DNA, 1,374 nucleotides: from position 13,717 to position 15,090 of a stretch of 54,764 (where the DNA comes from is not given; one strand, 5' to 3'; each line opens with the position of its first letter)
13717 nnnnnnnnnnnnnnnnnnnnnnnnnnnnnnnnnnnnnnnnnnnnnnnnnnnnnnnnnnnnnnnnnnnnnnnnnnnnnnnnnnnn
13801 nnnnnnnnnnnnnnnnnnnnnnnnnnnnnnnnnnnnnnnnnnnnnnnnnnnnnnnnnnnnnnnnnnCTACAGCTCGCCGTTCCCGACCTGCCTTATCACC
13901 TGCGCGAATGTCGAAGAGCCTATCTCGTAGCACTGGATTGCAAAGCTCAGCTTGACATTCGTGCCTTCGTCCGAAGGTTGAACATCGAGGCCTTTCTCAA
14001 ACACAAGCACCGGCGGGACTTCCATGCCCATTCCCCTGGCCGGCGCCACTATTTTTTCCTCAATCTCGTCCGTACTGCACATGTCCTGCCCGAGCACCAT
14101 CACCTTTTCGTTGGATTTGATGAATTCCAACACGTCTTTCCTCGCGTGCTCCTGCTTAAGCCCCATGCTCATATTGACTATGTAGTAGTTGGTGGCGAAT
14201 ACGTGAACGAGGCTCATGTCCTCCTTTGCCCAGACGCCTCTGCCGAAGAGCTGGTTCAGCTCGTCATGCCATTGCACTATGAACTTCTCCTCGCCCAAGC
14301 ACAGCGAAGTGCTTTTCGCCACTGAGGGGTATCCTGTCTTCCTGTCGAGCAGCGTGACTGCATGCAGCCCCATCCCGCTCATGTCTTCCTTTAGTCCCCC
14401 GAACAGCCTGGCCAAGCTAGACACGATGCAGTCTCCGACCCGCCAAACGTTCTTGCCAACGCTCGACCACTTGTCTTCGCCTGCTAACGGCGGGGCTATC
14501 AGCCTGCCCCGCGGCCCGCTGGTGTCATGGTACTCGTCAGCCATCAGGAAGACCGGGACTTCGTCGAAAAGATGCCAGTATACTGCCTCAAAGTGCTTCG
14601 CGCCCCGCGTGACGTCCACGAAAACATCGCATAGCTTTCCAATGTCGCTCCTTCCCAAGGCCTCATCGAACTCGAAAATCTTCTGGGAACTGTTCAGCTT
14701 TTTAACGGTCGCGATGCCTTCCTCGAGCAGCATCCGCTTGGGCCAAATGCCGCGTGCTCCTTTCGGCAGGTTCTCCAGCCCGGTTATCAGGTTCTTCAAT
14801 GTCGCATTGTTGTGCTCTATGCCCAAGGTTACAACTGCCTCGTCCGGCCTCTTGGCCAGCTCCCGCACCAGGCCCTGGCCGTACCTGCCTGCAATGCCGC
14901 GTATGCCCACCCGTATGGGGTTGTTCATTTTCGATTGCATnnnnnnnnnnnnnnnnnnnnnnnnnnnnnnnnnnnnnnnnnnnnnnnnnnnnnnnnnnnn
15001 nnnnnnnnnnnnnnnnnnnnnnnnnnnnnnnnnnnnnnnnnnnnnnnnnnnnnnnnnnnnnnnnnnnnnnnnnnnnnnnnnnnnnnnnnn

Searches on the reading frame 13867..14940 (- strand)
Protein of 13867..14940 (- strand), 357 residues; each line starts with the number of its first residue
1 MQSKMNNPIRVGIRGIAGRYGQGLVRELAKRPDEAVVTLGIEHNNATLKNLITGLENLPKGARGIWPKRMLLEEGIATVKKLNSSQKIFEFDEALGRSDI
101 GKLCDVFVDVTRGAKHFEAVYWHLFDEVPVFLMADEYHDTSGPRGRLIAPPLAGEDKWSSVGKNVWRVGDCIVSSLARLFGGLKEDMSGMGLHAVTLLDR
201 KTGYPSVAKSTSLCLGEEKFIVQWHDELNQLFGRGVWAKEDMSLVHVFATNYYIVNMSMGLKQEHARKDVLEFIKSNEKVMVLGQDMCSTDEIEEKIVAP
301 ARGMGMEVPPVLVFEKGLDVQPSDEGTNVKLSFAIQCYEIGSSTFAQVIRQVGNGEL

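Call 4: search_protein_families(library=pfam, proteins=[window:13867-14940:-], max_evalue=0.01)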
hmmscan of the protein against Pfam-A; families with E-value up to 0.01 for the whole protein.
window:13867-14940:- (357 aa): 0 families

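Call 7: search_protein_families(library=ncbifam, proteins=[window:13867-14940:-], max_evalue=0.1)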
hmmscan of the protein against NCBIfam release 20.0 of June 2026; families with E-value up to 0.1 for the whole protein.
window:13867-14940:- (357 aa): 1 family
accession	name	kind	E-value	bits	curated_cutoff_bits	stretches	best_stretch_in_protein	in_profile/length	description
NF003251.0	PRK04207.1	equivalog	0.0058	15.7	185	1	160-321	130-290/343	type II glyceraldehyde-3-phosphate dehydrogenase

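Call 8: search_solved_structures(query=window:13867-14940:-, max_evalue=10, show_alignments=2)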
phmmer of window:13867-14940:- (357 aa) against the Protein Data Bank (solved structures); distinct sequences matched with E-value up to 10: 1.
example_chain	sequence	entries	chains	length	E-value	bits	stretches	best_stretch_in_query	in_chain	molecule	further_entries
1ejb_A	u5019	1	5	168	0.94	12.1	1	7-67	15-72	LUMAZINE SYNTHASE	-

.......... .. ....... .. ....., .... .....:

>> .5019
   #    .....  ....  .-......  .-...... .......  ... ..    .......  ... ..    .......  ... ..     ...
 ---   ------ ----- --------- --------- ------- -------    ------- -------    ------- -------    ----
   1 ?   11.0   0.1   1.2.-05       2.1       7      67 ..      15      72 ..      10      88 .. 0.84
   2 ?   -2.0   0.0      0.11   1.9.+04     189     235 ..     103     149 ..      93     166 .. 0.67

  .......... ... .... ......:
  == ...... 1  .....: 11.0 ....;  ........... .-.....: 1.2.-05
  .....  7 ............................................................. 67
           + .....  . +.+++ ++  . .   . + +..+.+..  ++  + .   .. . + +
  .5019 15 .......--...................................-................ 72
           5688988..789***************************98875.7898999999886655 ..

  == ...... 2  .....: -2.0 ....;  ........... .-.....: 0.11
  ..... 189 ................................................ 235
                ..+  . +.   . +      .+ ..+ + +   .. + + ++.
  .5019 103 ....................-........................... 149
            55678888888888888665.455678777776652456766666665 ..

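Call 9: find_homologous_proteins(query=window:13867-14940:-, max_evalue=0.001)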
Query window:13867-14940:- (357 aa): 3 proteins with E <= 0.001 among 3269 candidates.
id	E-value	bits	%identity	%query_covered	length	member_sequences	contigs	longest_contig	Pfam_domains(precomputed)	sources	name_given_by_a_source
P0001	2.5e-239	812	100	100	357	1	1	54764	-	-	-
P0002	2.4e-109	384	67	71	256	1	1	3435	-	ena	-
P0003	3.9e-24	104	29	97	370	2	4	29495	-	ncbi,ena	-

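Call 10: find_encoding_contigs(protein=P0003, flank=10000, max_places=6)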
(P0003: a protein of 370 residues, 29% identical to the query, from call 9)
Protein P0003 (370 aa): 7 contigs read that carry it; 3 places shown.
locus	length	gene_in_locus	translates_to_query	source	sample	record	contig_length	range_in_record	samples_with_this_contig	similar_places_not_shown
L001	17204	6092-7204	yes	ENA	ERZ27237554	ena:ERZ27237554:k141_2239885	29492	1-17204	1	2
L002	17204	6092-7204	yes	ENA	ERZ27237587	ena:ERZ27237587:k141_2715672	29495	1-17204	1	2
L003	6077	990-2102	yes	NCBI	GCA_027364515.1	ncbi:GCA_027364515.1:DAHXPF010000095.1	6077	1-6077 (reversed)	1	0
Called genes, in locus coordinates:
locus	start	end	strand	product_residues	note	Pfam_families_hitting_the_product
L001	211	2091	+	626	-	-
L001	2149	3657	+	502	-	PF01935:DUF87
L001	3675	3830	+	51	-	-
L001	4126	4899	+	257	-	-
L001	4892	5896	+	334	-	PF00155:Aminotran_1_2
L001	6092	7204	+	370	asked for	-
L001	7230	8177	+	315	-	PF01087:GalP_UDP_transf, PF16285:DUF4931_N (weak), PF01230:HIT (faint), PF16268:DUF4921, PF02744:GalP_UDP_tr_C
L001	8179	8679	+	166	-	PF13581:HATPase_c_2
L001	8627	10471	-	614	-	PF00270:DEAD (faint), PF04851:ResIII (faint), PF06733:DEAD_2, PF13307:Helicase_C_2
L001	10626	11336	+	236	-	-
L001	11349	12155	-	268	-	PF13649:Methyltransf_25 (weak)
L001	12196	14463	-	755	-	PF02463:SMC_N, PF13476:AAA_23, PF13555:AAA_29, PF13304:AAA_21 (faint)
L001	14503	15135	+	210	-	PF01927:Mut7-C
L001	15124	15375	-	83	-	PF00736:EF1_GNE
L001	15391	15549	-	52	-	PF07754:Ribosomal_aS21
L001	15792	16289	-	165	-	PF04307:YdjM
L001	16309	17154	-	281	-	PF00850:Hist_deacetyl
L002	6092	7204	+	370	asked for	-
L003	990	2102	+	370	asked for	-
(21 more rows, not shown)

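Call 11: find_encoding_contigs(protein=P0002, flank=10000, max_places=6)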
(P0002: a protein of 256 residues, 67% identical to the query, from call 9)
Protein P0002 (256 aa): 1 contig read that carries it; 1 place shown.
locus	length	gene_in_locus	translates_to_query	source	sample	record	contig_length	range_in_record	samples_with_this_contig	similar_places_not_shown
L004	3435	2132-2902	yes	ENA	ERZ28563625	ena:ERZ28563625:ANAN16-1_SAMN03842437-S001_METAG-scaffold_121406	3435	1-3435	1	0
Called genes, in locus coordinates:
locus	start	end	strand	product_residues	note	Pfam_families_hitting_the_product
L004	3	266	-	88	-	?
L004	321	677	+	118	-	PF02675:AdoMet_dc (weak)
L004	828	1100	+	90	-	PF26688:RHH_12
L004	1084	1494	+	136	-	PF10130:PIN_2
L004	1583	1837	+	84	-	-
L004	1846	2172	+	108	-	-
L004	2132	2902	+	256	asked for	-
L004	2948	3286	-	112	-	-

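Call 22: predict_structure(alignment_id=A1)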
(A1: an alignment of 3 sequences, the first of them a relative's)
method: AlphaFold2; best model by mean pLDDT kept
length: 357 residues; sequences in the alignment: 3
mean_pLDDT: 45.5   pTM: 0.43
mean pLDDT of the five models: 45.5, 44.4, 42.9, 40.1, 39.1
residues with pLDDT >= 90: 0; 70-90: 52; 50-70: 62; < 50: 243
segments of 3 or more residues with pLDDT < 50: 1-7, 9-11, 14-24, 37-170, 187-250, 338-357
pLDDT, mean of each block of 10 residues (from residue 1): 40 45 51 50 38 37 28 33 37 42 44 31 27 28 28 31 42 56 48 36 35 29 27 26 25 59 81 79 69 70 69 78 74 60 44 36
secondary structure, 60 per line:
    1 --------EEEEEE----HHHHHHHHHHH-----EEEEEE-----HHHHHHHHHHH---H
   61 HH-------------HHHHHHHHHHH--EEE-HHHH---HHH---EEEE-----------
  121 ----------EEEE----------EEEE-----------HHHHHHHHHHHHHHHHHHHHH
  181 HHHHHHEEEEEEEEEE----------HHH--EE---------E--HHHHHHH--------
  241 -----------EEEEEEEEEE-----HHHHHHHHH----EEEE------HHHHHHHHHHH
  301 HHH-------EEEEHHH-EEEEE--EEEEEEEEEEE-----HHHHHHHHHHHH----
elements in order: E9-14 H19-29 E35-40 H46-56 H76-86 E89-91 H93-96 E106-109 E131-134 E145-148 H160-186 E187-196 H226-232 E252-261 H267-275 E280-283 H290-303 E311-314 E319-323 E326-336 H342-353

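Call 23: search_protein_representatives(alignment_id=A1)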
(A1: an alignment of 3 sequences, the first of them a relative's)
Query: 3 sequences, 351 profile positions. Proteins with E-value up to 0.001 (for the whole library): 51; up to 1e-10: 39; up to 1e-30: 12. The best 51 are listed.
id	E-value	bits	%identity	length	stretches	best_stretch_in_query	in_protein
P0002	1.3e-140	484.9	-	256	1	97-351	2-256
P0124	6.2e-121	420.2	-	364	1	1-347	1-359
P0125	3.3e-65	236.9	-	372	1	2-348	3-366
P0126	4.0e-45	170.9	-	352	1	2-347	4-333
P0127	4.6e-36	141.1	-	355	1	1-349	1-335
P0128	1.1e-35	139.8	-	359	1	2-348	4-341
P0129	3.4e-34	135.0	-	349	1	1-346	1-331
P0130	1.4e-32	129.6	-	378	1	2-348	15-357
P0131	3.4e-32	128.4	-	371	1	2-347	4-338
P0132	6.6e-32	127.4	-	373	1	3-312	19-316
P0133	7.0e-32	127.3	-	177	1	182-349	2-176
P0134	8.6e-31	123.8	-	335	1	1-331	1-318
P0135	2.5e-30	122.2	-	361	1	1-349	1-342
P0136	7.6e-30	120.6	-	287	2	1-210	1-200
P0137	1.5e-29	119.7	-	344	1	25-348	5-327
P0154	4.4e-16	75.4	-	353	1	4-350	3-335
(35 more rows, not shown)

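Call 30: search_solved_structures(query=A3, max_evalue=10, show_alignments=3)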
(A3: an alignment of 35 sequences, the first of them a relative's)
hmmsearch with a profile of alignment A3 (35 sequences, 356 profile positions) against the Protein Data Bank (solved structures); distinct sequences matched with E-value up to 10: 49.
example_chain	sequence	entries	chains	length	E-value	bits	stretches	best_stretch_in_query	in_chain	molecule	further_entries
1b7g_O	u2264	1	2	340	9.2e-31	110.4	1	6-355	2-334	PROTEIN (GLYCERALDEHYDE 3-PHOSPHATE DEHYDROGENASE)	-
2czc_A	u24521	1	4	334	2.2e-22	82.8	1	5-355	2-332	Glyceraldehyde-3-phosphate dehydrogenase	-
2yyy_A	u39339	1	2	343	4.8e-22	81.7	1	5-355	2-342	Glyceraldehyde-3-phosphate dehydrogenase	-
1cf2_P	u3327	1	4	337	3.3e-18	69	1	8-355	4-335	PROTEIN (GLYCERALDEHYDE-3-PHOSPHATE DEHYDROGENASE)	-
5gz3_A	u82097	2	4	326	1.1e-05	27.9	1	1-55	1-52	Meso-diaminopimelate D-dehydrogenase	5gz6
3wyb_A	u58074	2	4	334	1.1e-05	27.9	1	1-55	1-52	Meso-diaminopimelate D-dehydrogenase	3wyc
5gz1_A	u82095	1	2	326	1.1e-05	27.9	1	1-55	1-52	Meso-diaminopimelate D-dehydrogenase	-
2x5j_O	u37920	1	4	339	2.8e-05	26.5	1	5-261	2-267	D-ERYTHROSE-4-PHOSPHATE DEHYDROGENASE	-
2xf8_A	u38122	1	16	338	5.1e-05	25.7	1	6-261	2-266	D-ERYTHROSE-4-PHOSPHATE DEHYDROGENASE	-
1gd1_O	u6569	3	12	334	7.1e-05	25.2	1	6-260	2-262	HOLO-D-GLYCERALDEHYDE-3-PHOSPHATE DEHYDROGENASE | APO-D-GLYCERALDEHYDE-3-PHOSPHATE DEHYDROGENASE | Glyceraldehyde-3-phosphate dehydrogenase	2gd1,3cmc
1dbv_O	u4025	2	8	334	0.00016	24.1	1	6-260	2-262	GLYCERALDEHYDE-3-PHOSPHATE DEHYDROGENASE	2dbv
3dbv_O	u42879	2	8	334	0.0003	23.1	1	6-260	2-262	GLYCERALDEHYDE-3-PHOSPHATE DEHYDROGENASE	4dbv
8i78_A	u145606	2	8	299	0.0017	20.6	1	1-98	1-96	Meso-diaminopimelate D-dehydrogenase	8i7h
5tej_A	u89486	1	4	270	0.0031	19.8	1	6-44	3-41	4-hydroxy-tetrahydrodipicolinate reductase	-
5tem_C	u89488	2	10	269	0.0033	19.7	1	6-44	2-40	4-hydroxy-tetrahydrodipicolinate reductase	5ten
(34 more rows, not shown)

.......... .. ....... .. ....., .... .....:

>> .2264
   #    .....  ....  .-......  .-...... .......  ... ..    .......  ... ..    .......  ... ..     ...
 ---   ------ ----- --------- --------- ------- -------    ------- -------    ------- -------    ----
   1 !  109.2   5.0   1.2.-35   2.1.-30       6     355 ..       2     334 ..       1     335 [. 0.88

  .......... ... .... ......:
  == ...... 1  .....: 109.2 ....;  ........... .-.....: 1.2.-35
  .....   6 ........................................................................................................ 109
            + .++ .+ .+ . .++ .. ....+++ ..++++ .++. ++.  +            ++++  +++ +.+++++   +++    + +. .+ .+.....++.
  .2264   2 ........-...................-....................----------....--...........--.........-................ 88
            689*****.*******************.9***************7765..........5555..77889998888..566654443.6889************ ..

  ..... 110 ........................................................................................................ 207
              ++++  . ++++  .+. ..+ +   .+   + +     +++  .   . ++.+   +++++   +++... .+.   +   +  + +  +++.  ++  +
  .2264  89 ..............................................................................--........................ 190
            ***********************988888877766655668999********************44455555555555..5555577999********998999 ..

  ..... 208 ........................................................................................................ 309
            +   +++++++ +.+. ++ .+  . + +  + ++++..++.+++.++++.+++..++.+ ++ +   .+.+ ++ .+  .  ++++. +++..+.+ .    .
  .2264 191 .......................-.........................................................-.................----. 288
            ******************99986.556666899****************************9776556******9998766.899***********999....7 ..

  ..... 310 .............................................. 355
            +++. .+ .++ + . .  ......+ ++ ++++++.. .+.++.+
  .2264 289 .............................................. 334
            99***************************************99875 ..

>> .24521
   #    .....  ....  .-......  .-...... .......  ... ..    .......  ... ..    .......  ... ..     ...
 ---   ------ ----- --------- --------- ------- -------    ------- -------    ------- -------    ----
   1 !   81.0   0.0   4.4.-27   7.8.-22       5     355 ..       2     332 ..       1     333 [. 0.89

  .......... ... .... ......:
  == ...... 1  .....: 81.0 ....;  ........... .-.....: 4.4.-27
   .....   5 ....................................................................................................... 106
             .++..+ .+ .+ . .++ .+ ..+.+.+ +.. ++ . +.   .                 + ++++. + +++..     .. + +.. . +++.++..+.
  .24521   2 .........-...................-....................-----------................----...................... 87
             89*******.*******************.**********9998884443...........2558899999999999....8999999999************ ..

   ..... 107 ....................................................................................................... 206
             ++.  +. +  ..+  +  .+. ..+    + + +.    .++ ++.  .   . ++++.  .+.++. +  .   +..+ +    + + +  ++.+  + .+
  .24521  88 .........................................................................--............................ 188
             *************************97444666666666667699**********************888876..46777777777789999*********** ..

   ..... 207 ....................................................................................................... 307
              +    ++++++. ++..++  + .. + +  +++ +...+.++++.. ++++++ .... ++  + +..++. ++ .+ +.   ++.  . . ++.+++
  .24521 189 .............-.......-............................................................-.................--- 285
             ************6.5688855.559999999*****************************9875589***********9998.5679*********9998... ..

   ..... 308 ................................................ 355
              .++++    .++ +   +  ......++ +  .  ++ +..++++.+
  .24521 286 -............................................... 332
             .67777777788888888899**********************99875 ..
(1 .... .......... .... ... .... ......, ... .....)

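Call 31: search_protein_families(library=pfam, alignment_id=A3, max_evalue=0.1)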
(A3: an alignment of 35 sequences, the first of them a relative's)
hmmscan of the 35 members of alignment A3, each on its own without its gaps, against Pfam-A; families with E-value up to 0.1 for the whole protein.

A. member 1, P0001 (357 aa): 1 family
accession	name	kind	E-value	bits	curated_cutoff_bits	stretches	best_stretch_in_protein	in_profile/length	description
PF01113.26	DapB_N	-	0.062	13.8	25.6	0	9-47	1-38/124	Dihydrodipicolinate reductase, N-terminus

B. families by the number of members that match (of 35 scanned): 9 families
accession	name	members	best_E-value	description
PF01113.26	DapB_N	18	9.4e-06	Dihydrodipicolinate reductase, N-terminus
PF01118.30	Semialdhyde_dh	8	1.7e-05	Semialdehyde dehydrogenase, NAD binding domain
PF16477.11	DUF5054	1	0.0082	Domain of unknown function (DUF5054)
PF14580.12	LRR_9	1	0.019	Leucine-rich repeat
PF05127.21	NAT10_TcmA_helicase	1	0.034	RNA cytidine acetyltransferase NAT10/TcmA, helicase domain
PF02399.21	Herpes_ori_bp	1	0.055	Origin of replication binding protein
PF17993.7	HA70_C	1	0.07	Haemagglutinin 70 C-terminal domain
PF01408.29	GFO_IDH_MocA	1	0.071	Oxidoreductase family, NAD-binding Rossmann fold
PF07912.19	ERp29_N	1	0.075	ERp29, N-terminal domain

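Call 33: find_homologous_proteins(query=A3, max_evalue=0.00001)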
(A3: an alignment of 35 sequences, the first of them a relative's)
Query A3 (35 sequences) (357 aa, profile of the alignment): 5 proteins with E <= 0.00001 among 8000 candidates.
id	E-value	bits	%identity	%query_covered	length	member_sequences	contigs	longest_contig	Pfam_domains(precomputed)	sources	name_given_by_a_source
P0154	1.8e-95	338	22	60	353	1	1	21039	-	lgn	-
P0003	7.8e-93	329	29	97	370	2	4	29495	-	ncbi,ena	-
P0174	1.7e-91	325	22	62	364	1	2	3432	-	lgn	-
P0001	3.4e-84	301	100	100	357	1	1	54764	-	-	-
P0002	4.5e-48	182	67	71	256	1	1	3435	-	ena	-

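Call 39: search_protein_families(library=padloc, proteins=[window:13867-14940:-], max_evalue=0.01)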
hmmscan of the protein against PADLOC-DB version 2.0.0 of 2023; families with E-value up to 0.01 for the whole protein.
window:13867-14940:- (357 aa): 0 families

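Call 40: search_protein_families(library=phrogs, proteins=[window:13867-14940:-], max_evalue=0.01)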
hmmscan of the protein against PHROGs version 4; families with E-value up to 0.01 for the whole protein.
window:13867-14940:- (357 aa): 0 families

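Call 48: find_encoding_contigs(protein=P0154, flank=8000, max_places=3)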
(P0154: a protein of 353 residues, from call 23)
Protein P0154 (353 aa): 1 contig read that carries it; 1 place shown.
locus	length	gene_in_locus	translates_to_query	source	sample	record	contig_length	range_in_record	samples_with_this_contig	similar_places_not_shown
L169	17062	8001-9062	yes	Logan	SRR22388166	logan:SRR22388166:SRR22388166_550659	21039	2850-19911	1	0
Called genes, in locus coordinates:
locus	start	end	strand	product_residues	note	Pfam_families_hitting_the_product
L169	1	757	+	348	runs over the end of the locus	PF07885:Ion_trans_2, PF02254:TrkA_N, PF02080:TrkA_C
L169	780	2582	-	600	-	PF07973:tRNA_SAD, PF00587:tRNA-synt_2b, PF03129:HGTP_anticodon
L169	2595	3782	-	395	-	PF00108:Thiolase_N, PF00109:ketoacyl-synt (weak), PF02803:Thiolase_C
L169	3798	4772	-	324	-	PF02540:NAD_synthase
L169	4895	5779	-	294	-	PF12146:Hydrolase_4, PF00561:Abhydrolase_1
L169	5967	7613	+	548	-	PF00916:Sulfate_transp, PF01740:STAS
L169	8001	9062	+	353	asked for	-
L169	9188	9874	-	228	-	-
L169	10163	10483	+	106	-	-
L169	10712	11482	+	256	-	-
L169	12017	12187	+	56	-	-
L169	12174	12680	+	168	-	-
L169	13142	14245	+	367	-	-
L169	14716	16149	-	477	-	PF05195:AMP_N (weak), PF00557:Peptidase_M24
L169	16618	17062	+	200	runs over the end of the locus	PF06271:RDD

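Call 49: find_encoding_contigs(protein=P0174, flank=8000, max_places=3)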
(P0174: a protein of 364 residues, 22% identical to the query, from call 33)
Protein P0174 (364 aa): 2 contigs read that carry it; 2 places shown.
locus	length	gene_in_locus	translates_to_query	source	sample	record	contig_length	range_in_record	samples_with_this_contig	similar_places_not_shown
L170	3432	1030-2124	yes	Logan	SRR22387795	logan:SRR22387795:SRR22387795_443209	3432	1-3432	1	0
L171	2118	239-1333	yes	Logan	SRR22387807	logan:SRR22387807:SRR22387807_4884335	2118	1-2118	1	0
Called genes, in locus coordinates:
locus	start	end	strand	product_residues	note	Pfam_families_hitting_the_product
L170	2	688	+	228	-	?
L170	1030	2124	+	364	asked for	-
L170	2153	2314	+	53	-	-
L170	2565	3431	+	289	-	?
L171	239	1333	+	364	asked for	-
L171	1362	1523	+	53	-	-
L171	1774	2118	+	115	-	?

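Call 50: find_encoding_contigs(protein=P0126, flank=6000, max_places=3)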
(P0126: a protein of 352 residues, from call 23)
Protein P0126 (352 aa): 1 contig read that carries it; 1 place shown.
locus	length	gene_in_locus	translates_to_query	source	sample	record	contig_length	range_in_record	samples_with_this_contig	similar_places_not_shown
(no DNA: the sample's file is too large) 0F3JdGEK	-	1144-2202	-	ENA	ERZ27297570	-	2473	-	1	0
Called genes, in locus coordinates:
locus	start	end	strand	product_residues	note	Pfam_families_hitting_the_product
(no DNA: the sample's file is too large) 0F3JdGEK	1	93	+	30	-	?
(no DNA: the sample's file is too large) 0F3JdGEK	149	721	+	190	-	-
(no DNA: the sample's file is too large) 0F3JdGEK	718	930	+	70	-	-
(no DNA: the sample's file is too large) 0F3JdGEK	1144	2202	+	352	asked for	PF01113:DapB_N (faint)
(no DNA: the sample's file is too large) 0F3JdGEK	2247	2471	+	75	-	?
